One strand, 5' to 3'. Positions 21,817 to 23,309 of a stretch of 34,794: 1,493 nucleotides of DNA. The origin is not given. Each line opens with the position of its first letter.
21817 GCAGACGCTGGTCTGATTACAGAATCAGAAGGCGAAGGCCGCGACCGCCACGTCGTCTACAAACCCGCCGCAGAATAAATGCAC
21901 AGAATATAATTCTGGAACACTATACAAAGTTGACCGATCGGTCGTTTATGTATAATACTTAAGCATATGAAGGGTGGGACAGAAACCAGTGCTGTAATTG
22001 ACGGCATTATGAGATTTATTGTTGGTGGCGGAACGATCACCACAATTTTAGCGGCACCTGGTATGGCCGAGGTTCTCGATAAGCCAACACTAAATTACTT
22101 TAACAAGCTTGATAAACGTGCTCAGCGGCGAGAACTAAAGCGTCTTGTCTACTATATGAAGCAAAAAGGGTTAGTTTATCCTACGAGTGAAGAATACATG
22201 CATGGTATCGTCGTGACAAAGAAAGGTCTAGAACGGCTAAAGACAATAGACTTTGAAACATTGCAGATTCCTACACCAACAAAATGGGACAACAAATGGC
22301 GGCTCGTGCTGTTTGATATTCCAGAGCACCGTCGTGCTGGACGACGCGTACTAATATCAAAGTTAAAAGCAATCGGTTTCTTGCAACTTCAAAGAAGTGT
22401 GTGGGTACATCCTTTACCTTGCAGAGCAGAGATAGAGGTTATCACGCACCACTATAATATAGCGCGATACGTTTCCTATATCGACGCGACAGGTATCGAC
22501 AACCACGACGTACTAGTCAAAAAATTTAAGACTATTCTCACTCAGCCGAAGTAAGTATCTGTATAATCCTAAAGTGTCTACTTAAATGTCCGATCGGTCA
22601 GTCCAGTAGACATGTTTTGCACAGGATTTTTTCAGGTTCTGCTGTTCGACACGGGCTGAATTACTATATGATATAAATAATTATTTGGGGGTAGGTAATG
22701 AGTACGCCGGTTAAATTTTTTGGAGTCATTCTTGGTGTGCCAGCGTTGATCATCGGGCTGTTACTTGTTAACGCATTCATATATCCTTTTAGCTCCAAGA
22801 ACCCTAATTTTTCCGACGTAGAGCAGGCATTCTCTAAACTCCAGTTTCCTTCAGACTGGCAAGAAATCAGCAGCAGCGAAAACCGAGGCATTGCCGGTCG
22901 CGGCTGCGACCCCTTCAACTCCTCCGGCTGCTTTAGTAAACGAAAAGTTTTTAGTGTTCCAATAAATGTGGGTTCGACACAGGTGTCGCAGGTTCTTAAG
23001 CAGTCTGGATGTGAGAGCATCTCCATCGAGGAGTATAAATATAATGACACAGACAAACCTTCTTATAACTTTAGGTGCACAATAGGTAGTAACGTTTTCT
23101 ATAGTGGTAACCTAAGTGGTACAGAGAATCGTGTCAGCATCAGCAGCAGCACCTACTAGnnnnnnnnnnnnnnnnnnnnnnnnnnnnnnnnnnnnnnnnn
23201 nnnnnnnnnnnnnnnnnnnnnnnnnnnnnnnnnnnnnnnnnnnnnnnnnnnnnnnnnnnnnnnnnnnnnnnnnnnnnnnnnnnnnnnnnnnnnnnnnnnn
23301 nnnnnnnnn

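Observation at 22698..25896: Cell-surface cutinase-vWA-PKD-FN3 fusion with a C-terminal membrane anchor, preceded by an overlapping small Cys-containing partner gene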

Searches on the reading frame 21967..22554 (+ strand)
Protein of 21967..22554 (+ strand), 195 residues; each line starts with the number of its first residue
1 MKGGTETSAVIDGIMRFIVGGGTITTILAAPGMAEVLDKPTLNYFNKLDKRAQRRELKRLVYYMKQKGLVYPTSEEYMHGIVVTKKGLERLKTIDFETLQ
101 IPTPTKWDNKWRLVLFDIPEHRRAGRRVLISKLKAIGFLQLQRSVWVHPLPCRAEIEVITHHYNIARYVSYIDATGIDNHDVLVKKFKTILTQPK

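Call 3: search_protein_families(library=pfam, proteins=[window:21967-22554:+], max_evalue=0.1)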
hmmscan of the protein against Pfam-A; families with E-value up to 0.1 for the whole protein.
window:21967-22554:+ (195 aa): 1 family
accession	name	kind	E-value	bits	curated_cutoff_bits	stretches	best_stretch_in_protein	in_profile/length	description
PF20803.2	PaaX_M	-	4.2e-22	78.5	24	1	105-179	2-76/83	PaaX protein central Cas2-like domain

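Call 48: search_protein_families(library=ncbifam, proteins=[window:21967-22554:+], max_evalue=0.01)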
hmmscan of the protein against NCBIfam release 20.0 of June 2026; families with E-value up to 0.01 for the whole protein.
window:21967-22554:+ (195 aa): 2 families
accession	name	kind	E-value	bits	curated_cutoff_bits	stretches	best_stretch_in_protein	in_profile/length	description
TIGR02277.1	PaaX_trns_reg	equivalog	4.8e-07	29.6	264.55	1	86-176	66-153/279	phenylacetic acid degradation operon negative regulatory protein PaaX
TIGR01573.1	cas2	equivalog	0.00093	19.4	24.5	1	111-150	2-42/96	CRISPR-associated endonuclease Cas2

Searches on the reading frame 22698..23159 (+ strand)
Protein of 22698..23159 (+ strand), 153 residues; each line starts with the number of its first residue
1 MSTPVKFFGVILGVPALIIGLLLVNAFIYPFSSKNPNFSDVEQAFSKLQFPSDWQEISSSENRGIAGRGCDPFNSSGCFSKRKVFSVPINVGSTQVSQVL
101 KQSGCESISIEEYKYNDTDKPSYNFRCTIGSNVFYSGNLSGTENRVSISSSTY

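Call 3: search_protein_families(library=pfam, proteins=[window:22698-23159:+], max_evalue=0.1)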
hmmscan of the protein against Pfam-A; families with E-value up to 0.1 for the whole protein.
window:22698-23159:+ (153 aa): 0 families

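Call 18: find_homologous_proteins(query=window:22698-23156:+, max_evalue=0.01)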
Query window:22698-23156:+ (153 aa): 24 proteins with E <= 0.01 among 39 candidates.
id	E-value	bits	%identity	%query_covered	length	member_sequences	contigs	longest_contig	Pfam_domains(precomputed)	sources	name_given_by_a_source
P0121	2.4e-95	334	100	100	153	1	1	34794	-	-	-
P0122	6.8e-74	265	76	100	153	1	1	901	-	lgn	-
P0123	2.6e-73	263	76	100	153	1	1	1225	-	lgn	-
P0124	1.0e-59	219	64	100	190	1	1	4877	-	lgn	-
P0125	2.6e-57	211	63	100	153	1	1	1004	-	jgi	jgi:hypothetical protein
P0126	9.4e-56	206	61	99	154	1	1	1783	-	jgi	jgi:hypothetical protein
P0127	4.4e-54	200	58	100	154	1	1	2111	-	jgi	jgi:hypothetical protein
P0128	1.7e-52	195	57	100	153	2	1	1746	-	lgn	-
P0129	3.1e-52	194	54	100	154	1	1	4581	-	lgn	-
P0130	1.9e-47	179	52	100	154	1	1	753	-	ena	-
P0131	7.0e-47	177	53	100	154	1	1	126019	-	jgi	jgi:hypothetical protein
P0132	2.6e-45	172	53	99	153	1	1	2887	-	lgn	-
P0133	1.3e-43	166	49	100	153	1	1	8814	-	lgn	-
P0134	9.5e-43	164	50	100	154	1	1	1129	-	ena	-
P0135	2.1e-41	159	51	100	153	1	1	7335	-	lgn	-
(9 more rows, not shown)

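Call 48: search_protein_families(library=ncbifam, proteins=[P0121], max_evalue=0.01)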
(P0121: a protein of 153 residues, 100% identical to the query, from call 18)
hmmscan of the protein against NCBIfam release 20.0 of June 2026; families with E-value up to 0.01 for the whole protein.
P0121 (153 aa): 0 families

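Call 52: predict_structure(alignment_id=A5)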
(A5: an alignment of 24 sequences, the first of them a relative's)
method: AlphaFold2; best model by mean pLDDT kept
length: 153 residues; sequences in the alignment: 24
mean_pLDDT: 82.3   pTM: 0.66
mean pLDDT of the five models: 82.3, 81.7, 81.2, 79.8, 78.1
residues with pLDDT >= 90: 61; 70-90: 61; 50-70: 31; < 50: 0
segments of 3 or more residues with pLDDT < 50: none
pLDDT, mean of each block of 10 residues (from residue 1): 71 83 66 69 90 93 73 65 93 93 91 80 89 88 91 80
secondary structure, 60 per line:
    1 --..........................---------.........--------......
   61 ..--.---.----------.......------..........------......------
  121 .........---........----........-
elements in order: H3-28 H38-46 E55-62 E80-86 H93-102 E109-114 E121-129 E133-140 E145-152

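Call 55: fold_search(model_id=the predicted structure, library=pdb)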
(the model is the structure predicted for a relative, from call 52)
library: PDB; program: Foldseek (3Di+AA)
matches with E <= 10: 998; with E <= 0.001: 0
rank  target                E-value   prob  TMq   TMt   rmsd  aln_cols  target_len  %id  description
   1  8ayi                  2.4e-02  0.75  0.30  0.33   8.1       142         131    7  Scalindua brodae amxFabZ H48N mutant (released 2023-03-29)
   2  3lyd_B                2.9e-02  0.44  0.24  0.23  11.8       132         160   10  Crystal structure of Putative uncharacterized protein from Jonesia denitrificans (released 2010-03-09)
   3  2qwz_D                3.6e-02  0.38  0.25  0.27   8.4       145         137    9  CRYSTAL STRUCTURE OF A PUTATIVE THIOESTERASE (TM1040_1390) FROM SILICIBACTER SP. TM1040 AT 2.15 A RESOLUTION (released 2007-08-21)
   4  2f0x_A                3.8e-02  0.47  0.26  0.28   8.1       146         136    7  Crystal structure and function of human thioesterase superfamily member 2(THEM2) (released 2006-10-10)
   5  4gah_A                3.8e-02  0.21  0.19  0.17  17.4       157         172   14  Human acyl-CoA thioesterases 4 in complex with undecan-2-one-CoA inhibitor (released 2012-08-29)
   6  7qv0_A                5.1e-02  0.60  0.30  0.32   8.3       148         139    7  Covalent complex between Scalindua brodae amxFabZ and amxACP (released 2023-02-01)
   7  3f1t_A                5.7e-02  0.33  0.17  0.19   9.2       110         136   11  Crystal structure of the Q9I3C8_PSEAE protein from Pseudomonas aeruginosa. Northeast Structural Genomics Consortium ta (released 2008-11-18)
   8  3dkz_B                5.7e-02  0.23  0.18  0.21   9.5       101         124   11  Crystal structure of the Q7W9W5_BORPA protein from Bordetella parapertussis. Northeast Structural Genomics Consortium  (released 2008-08-26)
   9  3f1t_C                6.1e-02  0.33  0.17  0.19   8.8       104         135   10  Crystal structure of the Q9I3C8_PSEAE protein from Pseudomonas aeruginosa. Northeast Structural Genomics Consortium ta (released 2008-11-18)
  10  1psu_A                6.4e-02  0.60  0.29  0.32   7.6       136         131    7  Structure of the E. coli PaaI protein from the phyenylacetic acid degradation operon (released 2003-07-08)
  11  2fs2_A                6.4e-02  0.60  0.29  0.32   7.7       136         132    7  Structure of the E. coli PaaI protein from the phyenylacetic acid degradation operon (released 2006-02-07)
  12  3dkz_A                6.4e-02  0.20  0.18  0.19  10.3       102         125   10  Crystal structure of the Q7W9W5_BORPA protein from Bordetella parapertussis. Northeast Structural Genomics Consortium  (released 2008-08-26)
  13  6i4y_B                6.4e-02  0.16  0.17  0.16  16.8       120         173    9  X-ray structure of the human mitochondrial PRELID3b-TRIAP1 complex (released 2019-03-20)
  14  4mjg_A                7.2e-02  0.87  0.34  0.30   5.5       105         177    7  Crystal structure of a DUF4853 family protein (ACTODO_00621) from Actinomyces odontolyticus ATCC 17982 at 2.65 A resol (released 2013-10-16)
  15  1psu_B                7.6e-02  0.72  0.25  0.27   6.8        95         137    6  Structure of the E. coli PaaI protein from the phyenylacetic acid degradation operon (released 2003-07-08)
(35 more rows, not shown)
